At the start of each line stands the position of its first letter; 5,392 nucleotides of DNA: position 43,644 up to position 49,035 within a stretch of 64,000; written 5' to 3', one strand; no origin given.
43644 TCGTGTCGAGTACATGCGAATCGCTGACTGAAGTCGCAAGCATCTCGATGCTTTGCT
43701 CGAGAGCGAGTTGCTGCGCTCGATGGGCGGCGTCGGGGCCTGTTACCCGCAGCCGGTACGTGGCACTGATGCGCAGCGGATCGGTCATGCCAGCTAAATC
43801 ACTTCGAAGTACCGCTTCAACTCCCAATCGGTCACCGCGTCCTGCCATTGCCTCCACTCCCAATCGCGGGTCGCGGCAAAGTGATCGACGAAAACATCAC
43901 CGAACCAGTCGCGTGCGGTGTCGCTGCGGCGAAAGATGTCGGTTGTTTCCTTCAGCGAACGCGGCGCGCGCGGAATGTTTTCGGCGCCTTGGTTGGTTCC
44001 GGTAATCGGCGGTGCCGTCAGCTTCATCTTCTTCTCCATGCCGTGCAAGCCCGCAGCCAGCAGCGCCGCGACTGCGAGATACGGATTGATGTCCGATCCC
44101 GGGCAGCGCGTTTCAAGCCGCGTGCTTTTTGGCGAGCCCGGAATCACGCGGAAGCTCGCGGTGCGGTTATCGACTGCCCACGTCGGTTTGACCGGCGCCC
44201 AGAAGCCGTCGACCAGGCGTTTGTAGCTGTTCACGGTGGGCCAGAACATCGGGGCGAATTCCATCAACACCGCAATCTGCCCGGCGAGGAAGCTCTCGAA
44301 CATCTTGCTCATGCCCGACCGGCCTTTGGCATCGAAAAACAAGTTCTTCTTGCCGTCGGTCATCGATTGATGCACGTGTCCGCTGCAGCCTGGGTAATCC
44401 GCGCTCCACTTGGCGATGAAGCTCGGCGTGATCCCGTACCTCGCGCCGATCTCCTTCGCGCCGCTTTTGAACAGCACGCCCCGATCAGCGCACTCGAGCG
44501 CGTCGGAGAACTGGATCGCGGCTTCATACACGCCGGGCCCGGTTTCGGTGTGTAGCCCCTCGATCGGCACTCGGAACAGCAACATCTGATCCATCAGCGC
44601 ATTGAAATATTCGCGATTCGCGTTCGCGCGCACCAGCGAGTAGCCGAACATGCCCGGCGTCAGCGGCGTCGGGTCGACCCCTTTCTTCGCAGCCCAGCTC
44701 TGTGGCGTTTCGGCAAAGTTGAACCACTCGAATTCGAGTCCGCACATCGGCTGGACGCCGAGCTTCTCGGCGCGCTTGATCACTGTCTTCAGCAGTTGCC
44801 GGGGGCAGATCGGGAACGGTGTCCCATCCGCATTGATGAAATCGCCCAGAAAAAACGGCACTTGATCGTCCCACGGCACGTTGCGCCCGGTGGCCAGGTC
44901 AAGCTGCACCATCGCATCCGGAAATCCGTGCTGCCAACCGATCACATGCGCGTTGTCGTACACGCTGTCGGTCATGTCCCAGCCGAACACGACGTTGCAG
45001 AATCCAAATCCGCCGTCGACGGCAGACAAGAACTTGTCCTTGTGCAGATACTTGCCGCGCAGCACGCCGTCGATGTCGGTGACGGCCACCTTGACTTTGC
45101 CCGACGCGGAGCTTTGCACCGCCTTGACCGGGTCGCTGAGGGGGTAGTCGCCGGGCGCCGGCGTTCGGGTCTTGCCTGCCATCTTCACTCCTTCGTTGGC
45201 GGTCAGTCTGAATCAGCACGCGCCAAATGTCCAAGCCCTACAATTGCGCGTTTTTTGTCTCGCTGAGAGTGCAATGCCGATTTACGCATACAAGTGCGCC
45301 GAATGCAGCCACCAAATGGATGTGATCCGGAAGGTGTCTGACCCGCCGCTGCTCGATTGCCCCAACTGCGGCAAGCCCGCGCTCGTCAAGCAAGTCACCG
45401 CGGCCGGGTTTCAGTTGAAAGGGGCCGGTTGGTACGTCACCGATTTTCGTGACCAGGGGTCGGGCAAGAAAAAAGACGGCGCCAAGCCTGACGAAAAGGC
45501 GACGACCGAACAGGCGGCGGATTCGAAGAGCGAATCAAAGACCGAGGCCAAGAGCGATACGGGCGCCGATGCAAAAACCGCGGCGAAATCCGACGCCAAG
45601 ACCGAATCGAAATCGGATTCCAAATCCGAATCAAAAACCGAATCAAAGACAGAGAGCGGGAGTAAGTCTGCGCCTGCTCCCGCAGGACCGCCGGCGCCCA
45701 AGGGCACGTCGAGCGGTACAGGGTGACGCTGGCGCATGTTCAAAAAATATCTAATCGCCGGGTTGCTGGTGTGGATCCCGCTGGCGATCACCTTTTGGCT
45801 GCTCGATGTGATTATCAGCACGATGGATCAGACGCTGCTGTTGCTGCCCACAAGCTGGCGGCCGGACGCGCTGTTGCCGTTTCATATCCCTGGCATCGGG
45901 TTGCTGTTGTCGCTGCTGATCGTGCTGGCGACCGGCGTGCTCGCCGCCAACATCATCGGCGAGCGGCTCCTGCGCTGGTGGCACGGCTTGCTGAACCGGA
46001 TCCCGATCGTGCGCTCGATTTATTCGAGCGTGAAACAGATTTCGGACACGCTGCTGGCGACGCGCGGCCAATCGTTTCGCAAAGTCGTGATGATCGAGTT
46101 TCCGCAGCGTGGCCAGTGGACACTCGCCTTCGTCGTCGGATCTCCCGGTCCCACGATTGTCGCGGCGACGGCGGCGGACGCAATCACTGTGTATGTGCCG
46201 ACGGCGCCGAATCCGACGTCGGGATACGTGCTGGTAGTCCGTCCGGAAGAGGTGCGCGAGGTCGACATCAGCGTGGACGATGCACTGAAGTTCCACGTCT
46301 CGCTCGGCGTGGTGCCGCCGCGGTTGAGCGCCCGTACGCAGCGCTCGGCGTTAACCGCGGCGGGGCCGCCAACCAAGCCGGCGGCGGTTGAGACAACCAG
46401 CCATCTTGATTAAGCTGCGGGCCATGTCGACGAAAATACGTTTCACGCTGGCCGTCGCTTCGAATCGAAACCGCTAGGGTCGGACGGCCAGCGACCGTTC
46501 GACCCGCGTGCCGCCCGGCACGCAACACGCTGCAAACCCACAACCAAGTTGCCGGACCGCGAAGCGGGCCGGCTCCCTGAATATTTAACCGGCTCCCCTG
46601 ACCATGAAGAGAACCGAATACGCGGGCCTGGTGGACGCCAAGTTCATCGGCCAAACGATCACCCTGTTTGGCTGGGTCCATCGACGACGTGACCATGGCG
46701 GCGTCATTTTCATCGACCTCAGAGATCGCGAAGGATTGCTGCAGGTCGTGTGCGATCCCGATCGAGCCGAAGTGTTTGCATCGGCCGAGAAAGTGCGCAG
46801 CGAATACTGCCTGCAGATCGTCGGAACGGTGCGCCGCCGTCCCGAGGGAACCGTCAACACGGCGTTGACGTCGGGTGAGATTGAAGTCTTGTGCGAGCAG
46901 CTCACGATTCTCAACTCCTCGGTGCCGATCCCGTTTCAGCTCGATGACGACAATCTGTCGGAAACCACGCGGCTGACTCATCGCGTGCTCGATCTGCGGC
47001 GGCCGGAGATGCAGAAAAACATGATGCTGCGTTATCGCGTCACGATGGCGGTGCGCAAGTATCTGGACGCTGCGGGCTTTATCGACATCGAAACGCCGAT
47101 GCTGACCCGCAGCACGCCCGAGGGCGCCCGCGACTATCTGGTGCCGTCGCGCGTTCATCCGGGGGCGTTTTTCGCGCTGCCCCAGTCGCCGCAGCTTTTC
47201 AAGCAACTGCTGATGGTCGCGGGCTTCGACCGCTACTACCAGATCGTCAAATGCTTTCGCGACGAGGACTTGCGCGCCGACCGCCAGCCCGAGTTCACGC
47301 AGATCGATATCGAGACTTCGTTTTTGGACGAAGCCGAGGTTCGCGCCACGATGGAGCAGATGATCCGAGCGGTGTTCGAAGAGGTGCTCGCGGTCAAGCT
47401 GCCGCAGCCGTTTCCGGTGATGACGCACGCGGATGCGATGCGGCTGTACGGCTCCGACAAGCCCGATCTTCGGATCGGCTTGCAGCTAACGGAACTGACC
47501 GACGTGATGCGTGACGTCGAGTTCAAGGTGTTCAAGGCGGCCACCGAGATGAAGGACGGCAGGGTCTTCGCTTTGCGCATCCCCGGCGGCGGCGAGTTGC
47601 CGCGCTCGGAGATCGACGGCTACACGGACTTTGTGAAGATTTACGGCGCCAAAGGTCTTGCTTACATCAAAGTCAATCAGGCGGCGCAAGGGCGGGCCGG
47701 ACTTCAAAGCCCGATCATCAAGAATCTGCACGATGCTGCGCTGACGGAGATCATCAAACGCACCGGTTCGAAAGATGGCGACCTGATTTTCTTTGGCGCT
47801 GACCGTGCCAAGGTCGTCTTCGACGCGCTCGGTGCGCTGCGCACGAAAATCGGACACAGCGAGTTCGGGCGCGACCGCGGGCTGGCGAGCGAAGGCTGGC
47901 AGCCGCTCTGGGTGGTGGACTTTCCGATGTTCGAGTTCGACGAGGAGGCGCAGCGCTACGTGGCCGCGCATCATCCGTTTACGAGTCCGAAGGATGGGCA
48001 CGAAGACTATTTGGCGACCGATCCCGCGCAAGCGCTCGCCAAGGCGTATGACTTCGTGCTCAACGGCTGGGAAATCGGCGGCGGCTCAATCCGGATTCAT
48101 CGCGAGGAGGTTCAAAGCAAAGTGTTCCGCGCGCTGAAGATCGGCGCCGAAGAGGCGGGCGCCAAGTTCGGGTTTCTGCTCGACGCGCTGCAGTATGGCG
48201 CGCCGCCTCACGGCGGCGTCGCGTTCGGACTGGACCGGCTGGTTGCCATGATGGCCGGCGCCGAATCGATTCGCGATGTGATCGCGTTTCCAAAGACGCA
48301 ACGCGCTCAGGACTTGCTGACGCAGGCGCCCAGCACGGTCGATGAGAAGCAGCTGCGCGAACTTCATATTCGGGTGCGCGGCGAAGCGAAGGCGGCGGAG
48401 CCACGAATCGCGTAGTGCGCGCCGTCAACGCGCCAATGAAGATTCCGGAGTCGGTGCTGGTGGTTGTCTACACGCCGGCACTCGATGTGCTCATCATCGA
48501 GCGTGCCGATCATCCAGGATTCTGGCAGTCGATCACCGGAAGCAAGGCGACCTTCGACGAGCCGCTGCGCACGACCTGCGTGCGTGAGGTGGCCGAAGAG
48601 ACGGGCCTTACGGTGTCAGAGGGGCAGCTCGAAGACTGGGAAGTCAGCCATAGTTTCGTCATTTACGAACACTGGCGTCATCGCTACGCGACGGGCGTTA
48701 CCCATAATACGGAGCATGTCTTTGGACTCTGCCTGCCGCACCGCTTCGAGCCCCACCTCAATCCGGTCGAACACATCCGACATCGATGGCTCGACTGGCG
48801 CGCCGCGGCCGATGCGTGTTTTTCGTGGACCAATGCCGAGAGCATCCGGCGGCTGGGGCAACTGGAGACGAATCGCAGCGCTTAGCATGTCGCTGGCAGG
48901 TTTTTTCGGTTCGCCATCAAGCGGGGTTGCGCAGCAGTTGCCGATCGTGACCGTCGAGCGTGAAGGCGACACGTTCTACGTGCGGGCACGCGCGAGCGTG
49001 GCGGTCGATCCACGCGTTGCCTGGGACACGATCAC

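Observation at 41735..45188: Four-gene operon: GS-family ligase, RuBisCO-like protein, cupin, DUF4124-glutaredoxin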

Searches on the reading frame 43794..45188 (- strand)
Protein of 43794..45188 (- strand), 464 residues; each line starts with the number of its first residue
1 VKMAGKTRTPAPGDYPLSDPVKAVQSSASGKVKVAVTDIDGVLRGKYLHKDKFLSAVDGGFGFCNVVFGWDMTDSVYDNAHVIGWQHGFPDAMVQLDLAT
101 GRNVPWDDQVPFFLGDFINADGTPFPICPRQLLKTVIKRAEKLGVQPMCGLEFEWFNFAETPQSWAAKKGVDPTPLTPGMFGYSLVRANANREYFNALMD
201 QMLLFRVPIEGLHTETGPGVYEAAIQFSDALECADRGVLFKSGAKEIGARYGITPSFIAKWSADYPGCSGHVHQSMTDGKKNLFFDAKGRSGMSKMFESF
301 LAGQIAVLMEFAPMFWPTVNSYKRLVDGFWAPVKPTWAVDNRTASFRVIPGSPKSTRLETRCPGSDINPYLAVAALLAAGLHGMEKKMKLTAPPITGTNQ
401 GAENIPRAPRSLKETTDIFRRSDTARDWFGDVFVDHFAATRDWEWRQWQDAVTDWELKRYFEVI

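Call 3: search_protein_families(library=pfam, proteins=[window:43794-45188:-], max_evalue=0.01)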
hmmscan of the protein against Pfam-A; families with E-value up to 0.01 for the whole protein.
window:43794-45188:- (464 aa): 1 family
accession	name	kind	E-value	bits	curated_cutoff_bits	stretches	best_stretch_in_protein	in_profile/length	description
PF00120.29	Gln-synt_C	-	5.2e-87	292.5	24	1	127-460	2-344/344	Glutamine synthetase, catalytic domain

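Call 4: search_protein_families(library=ncbifam, proteins=[window:43794-45188:-], max_evalue=0.01)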
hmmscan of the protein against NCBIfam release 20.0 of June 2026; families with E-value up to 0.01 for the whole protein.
window:43794-45188:- (464 aa): 4 families
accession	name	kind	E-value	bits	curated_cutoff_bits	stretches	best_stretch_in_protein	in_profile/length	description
TIGR00653.1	GlnA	equivalog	3.6e-59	200.7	429.15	1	75-461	45-461/462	type I glutamate--ammonia ligase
TIGR03105.1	gln_synth_III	equivalog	2.9e-58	197.4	469.6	1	85-461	54-434/435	type III glutamate--ammonia ligase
NF045547.1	GGputSyn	equivalog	8.7e-50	169.7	650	1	32-456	17-438/438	gamma-glutamylputrescine synthetase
NF007006.0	PRK09469.1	equivalog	1.1e-27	96.8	845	1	195-436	196-442/469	glutamate--ammonia ligase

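Call 15: find_homologous_proteins(query=window:43794-45188:-)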
Query window:43794-45188:- (464 aa): 8000 proteins with E <= 0.001 among 8000 candidates; the best 120 are listed.
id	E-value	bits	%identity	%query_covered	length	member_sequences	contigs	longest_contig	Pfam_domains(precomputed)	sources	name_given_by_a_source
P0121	0.0e+0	1016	92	100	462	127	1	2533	PF00120.30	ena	-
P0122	3.8e-297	1004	90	100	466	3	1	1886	PF00120.30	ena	-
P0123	8.0e-290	980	88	100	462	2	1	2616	PF00120.30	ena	-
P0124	2.8e-284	961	86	100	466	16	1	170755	PF00120.30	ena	-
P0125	6.3e-281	950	85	100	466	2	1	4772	PF00120.30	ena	-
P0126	3.7e-280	948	85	100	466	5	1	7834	PF00120.30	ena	-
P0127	6.8e-278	940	86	96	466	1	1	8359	PF00120.30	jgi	jgi:glutamine synthetase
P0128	9.7e-278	940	84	100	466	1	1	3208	PF00120.30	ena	-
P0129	1.7e-276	936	86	96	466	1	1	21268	PF00120.30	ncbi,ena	-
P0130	6.3e-276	934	84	100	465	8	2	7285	PF00120.30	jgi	jgi:glutamine synthetase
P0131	3.1e-275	932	85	96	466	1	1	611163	PF00120.30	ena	-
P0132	3.4e-275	931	86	96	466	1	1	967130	PF00120.30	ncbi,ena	-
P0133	1.3e-274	930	82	100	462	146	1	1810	PF00120.30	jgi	jgi:glutamine synthetase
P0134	2.5e-274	929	83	100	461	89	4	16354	PF00120.30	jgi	jgi:glutamine synthetase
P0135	2.5e-273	925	86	96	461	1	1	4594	PF00120.30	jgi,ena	-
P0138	1.3e-268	910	84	96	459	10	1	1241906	PF00120.30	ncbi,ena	-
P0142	4.8e-268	908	83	96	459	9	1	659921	PF00120.30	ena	-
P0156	4.2e-264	895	82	96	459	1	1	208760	PF00120.30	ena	-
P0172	1.4e-257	873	80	95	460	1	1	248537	PF00120.30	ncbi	-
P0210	4.9e-253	858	76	100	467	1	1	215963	PF00120.30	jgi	jgi:glutamine synthetase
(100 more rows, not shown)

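Call 16: find_encoding_contigs(protein=P0138, flank=6000, max_places=2)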
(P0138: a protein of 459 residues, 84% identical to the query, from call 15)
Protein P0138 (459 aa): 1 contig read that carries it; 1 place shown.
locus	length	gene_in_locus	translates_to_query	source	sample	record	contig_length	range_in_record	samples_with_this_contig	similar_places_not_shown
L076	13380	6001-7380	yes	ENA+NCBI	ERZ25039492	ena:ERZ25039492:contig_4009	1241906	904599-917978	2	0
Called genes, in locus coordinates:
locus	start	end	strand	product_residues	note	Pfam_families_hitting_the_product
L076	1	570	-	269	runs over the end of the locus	PF03372:Exo_endo_phos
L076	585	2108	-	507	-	-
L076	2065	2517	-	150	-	PF00293:NUDIX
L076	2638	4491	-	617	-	PF01336:tRNA_anti-codon, PF00152:tRNA-synt_2, PF02938:GAD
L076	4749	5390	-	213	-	PF04367:DUF502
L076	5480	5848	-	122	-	PF09723:Zn_ribbon_8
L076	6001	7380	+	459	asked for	PF00120:Gln-synt_C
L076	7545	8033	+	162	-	PF01575:MaoC_dehydratas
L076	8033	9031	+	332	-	PF03401:TctC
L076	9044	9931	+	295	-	PF00378:ECH_1, PF16113:ECH_2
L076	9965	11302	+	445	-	PF00501:AMP-binding, PF13193:AMP-binding_C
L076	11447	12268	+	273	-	PF01040:UbiA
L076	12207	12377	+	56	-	-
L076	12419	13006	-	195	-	-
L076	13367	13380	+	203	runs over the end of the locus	PF08811:DUF1800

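Call 17: find_encoding_contigs(protein=P0172, flank=6000, max_places=2)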
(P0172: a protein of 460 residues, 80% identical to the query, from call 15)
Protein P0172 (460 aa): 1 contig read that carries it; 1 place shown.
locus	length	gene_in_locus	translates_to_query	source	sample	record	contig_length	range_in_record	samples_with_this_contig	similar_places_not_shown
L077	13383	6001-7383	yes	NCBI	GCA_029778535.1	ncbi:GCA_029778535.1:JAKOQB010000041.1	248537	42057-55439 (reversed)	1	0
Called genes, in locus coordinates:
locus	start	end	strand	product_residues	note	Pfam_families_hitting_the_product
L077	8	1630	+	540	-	PF16655:PhoD_N, PF09423:PhoD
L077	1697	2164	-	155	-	PF03364:Polyketide_cyc, PF10604:Polyketide_cyc2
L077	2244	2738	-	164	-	PF00293:NUDIX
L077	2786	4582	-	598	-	PF01336:tRNA_anti-codon, PF00152:tRNA-synt_2, PF02938:GAD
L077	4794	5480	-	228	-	PF04367:DUF502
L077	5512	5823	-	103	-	PF09723:Zn_ribbon_8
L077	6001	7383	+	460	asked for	PF00120:Gln-synt_C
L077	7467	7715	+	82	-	PF03869:Arc (faint), PF22513:FitA-like_RHH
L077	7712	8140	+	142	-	PF01850:PIN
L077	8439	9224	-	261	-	PF00072:Response_reg, PF04397:LytTR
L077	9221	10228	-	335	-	PF06580:His_kinase, PF02518:HATPase_c (weak)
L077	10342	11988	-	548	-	PF00581:Rhodanese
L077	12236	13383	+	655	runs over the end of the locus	PF00664:ABC_membrane, PF02463:SMC_N (weak), PF00005:ABC_tran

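Call 18: find_encoding_contigs(protein=P0210, flank=6000, max_places=2)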
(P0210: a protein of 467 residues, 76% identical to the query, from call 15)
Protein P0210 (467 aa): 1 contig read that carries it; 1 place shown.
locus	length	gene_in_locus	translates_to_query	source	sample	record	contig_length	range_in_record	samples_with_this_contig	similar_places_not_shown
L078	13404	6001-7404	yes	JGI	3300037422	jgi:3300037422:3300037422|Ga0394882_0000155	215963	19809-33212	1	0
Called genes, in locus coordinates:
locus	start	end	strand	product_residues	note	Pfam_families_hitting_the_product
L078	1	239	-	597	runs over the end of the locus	PF01336:tRNA_anti-codon, PF00152:tRNA-synt_2, PF02938:GAD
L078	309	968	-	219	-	PF04367:DUF502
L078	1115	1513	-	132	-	PF09723:Zn_ribbon_8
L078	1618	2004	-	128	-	PF02313:Fumarate_red_D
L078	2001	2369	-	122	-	PF02300:Fumarate_red_C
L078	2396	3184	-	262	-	PF13085:Fer2_3, PF13187:Fer4_9 (faint), PF13237:Fer4_10, PF12838:Fer4_7 (weak), PF13183:Fer4_8, PF13534:Fer4_17 (weak)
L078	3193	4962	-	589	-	PF00890:FAD_binding_2, PF03486:HI0933_like (faint), PF07992:Pyr_redox_2 (faint), PF02910:Succ_DH_flav_C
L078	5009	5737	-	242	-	PF01209:Ubie_methyltran, PF08241:Methyltransf_11, PF08242:Methyltransf_12, PF13649:Methyltransf_25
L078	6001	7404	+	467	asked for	PF00120:Gln-synt_C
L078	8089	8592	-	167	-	PF12796:Ank_2 (faint), PF13637:Ank_4 (faint), PF00023:Ank (faint), PF13606:Ank_3 (faint)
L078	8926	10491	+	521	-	PF00496:SBP_bac_5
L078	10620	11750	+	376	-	PF00465:Fe-ADH, PF13685:Fe-ADH_2, PF25137:ADH_Fe_C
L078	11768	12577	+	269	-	PF07722:Peptidase_C26, PF00117:GATase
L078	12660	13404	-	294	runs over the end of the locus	PF00069:Pkinase, PF07714:PK_Tyr_Ser-Thr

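Call 22: find_encoding_contigs(protein=P0132, flank=5000, max_places=1)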
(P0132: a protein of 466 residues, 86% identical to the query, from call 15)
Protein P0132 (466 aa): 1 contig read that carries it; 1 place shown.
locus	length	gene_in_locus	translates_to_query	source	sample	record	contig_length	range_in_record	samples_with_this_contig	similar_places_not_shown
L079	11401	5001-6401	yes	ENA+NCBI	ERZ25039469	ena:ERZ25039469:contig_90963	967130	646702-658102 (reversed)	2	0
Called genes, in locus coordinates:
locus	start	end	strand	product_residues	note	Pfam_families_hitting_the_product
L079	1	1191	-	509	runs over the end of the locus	-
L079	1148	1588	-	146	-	PF00293:NUDIX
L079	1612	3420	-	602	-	PF01336:tRNA_anti-codon, PF00152:tRNA-synt_2, PF02938:GAD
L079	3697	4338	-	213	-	PF04367:DUF502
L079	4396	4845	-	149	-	PF09723:Zn_ribbon_8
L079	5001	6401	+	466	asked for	PF00120:Gln-synt_C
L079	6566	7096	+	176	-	PF01575:MaoC_dehydratas, PF13452:FAS1_DH_region (weak)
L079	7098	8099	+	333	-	PF03401:TctC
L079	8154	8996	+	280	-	PF00378:ECH_1, PF16113:ECH_2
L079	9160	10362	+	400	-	PF00501:AMP-binding, PF13193:AMP-binding_C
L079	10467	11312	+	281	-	PF01925:TauE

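Call 23: find_encoding_contigs(protein=P0131, flank=5000, max_places=1)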
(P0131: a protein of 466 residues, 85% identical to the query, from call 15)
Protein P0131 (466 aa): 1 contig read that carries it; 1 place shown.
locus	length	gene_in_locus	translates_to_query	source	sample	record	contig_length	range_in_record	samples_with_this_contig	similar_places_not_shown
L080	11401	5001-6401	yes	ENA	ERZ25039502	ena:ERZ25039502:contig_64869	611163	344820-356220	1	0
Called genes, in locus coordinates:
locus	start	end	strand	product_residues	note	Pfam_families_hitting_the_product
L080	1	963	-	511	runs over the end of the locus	-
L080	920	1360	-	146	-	PF00293:NUDIX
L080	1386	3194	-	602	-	PF01336:tRNA_anti-codon, PF00152:tRNA-synt_2, PF02938:GAD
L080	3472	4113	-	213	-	PF04367:DUF502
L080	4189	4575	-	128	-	PF09723:Zn_ribbon_8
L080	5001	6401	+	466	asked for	PF00120:Gln-synt_C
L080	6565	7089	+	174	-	PF01575:MaoC_dehydratas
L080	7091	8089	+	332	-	PF03401:TctC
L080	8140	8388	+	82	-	PF00378:ECH_1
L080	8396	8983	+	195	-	PF00378:ECH_1, PF16113:ECH_2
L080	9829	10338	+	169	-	PF13193:AMP-binding_C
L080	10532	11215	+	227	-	PF00528:BPD_transp_1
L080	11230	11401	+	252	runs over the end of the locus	PF13531:SBP_bac_11, PF12974:Phosphonate-bd (weak), PF01547:SBP_bac_1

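Call 24: find_encoding_contigs(protein=P0142, flank=5000, max_places=1)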
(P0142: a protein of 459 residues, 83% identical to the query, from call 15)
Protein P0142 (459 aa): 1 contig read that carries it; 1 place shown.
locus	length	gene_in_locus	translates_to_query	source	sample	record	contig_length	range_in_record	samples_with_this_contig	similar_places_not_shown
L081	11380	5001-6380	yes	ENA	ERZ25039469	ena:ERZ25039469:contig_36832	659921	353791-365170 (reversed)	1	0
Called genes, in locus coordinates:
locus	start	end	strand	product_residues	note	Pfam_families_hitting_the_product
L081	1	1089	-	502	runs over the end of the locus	-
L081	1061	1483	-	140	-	PF00293:NUDIX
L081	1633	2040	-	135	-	PF00152:tRNA-synt_2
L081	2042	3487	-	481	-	PF01336:tRNA_anti-codon, PF00152:tRNA-synt_2, PF02938:GAD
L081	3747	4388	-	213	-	PF04367:DUF502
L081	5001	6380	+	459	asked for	PF00120:Gln-synt_C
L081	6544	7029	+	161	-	PF01575:MaoC_dehydratas, PF13452:FAS1_DH_region (faint)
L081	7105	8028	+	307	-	PF03401:TctC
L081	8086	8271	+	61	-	-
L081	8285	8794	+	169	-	PF00378:ECH_1, PF16113:ECH_2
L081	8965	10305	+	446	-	PF00501:AMP-binding, PF13193:AMP-binding_C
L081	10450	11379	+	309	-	PF01040:UbiA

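Call 25: find_encoding_contigs(protein=P0156, flank=5000, max_places=1)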
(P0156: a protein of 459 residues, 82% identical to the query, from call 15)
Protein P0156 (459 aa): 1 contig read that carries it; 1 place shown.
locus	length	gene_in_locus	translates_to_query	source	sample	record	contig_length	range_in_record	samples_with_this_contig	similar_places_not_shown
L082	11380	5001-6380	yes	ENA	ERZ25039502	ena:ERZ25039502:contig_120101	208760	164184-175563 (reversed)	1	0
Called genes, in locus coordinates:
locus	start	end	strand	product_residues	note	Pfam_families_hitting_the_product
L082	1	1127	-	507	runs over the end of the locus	-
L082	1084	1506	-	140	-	PF00293:NUDIX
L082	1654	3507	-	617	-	PF01336:tRNA_anti-codon, PF00152:tRNA-synt_2, PF02938:GAD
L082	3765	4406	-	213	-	PF04367:DUF502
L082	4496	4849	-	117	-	PF09723:Zn_ribbon_8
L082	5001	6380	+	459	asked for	PF00120:Gln-synt_C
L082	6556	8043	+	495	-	PF01575:MaoC_dehydratas, PF03401:TctC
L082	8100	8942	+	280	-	PF00378:ECH_1, PF16113:ECH_2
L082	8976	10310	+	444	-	PF00501:AMP-binding, PF13193:AMP-binding_C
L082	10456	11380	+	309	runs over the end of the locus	PF01040:UbiA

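Call 27: search_solved_structures(query=window:43794-45188:-, max_evalue=1e-20)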
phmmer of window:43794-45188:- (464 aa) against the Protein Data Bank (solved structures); distinct sequences matched with E-value up to 1e-20: 35.
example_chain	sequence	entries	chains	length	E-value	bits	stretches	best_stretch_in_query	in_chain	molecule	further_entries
11zs_A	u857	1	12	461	1.6e-73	251.4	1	21-462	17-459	Glutamine synthetase, catalytic domain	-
5dm3_A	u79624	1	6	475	1.5e-66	228.4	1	18-462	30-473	L-glutamine synthetase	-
8s59_O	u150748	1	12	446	2.1e-50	175.1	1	78-463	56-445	Glutamine synthetase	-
8tfb_A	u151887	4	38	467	2.4e-50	174.9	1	89-463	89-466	Glutamine synthetase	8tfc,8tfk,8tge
8ufj_A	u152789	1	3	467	1.3e-49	172.5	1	89-463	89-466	Glutamine synthetase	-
7tdp_A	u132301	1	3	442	2.9e-49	171.4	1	90-461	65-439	Glutamine synthetase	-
7tfa_B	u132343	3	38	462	3.3e-49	171.2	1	90-461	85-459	Glutamine synthetase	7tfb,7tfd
8wwu_A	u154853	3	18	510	8.9e-47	163.1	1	28-462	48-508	Glutamine synthetase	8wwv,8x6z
8ool_A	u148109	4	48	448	2.1e-42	148.7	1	89-462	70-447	Glutamine synthetase from Methanothermococcus thermolithotrophicus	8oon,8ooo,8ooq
4lnf_A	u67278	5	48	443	5.7e-41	144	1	91-461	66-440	Glutamine synthetase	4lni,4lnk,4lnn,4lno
4s0r_A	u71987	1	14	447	5.9e-41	144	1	91-461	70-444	Glutamine synthetase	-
7tfc_A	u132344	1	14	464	6.6e-41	143.8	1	91-461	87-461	Glutamine synthetase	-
7ten_A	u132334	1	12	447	1.4e-39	139.4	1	96-463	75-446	Glutamine synthetase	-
7tf9_A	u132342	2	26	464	1.5e-39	139.3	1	96-463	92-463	Glutamine synthetase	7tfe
8oow_A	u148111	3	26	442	2.8e-39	138.4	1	91-462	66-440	Glutamine synthetase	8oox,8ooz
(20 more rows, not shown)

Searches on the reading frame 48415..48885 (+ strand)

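Call 52: search_protein_families(library=pfam, proteins=[window:48415-48885:+], max_evalue=0.0001)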
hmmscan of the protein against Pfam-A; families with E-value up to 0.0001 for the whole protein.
window:48415-48885:+ (156 aa): 1 family
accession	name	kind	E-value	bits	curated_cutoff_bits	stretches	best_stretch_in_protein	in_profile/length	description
PF00293.34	NUDIX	-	3.4e-10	40.5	21.1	1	12-146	4-133/134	NUDIX domain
